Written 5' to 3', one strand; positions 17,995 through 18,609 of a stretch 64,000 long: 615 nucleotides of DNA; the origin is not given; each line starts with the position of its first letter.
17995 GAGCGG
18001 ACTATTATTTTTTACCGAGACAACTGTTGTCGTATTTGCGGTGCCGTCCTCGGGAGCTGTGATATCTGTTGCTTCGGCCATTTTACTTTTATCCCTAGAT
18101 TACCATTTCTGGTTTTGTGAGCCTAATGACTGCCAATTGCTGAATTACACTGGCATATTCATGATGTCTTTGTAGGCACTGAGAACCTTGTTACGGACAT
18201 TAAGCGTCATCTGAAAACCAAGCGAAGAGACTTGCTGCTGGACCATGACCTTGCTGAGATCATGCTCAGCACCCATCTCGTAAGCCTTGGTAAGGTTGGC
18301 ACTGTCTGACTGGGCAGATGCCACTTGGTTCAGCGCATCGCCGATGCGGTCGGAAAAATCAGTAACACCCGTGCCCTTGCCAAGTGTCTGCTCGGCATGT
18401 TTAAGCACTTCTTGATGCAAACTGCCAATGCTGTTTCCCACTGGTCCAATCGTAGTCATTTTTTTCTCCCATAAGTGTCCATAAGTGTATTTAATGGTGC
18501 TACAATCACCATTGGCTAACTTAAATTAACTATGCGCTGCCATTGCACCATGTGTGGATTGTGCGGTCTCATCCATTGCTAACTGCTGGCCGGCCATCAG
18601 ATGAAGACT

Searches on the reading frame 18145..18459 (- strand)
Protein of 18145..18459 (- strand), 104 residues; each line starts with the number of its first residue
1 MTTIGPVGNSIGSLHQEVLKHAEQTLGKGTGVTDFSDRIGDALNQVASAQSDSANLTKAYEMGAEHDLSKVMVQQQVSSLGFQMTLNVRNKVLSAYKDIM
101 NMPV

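Call 22: search_protein_families(library=pfam, proteins=[window:18145-18459:-], max_evalue=0.001)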
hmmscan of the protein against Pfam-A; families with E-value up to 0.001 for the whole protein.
window:18145-18459:- (104 aa): 1 family
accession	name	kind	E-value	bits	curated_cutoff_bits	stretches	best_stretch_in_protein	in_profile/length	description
PF02049.23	FliE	-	8.3e-25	87.2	22.4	1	23-104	8-89/89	Flagellar hook-basal body complex protein FliE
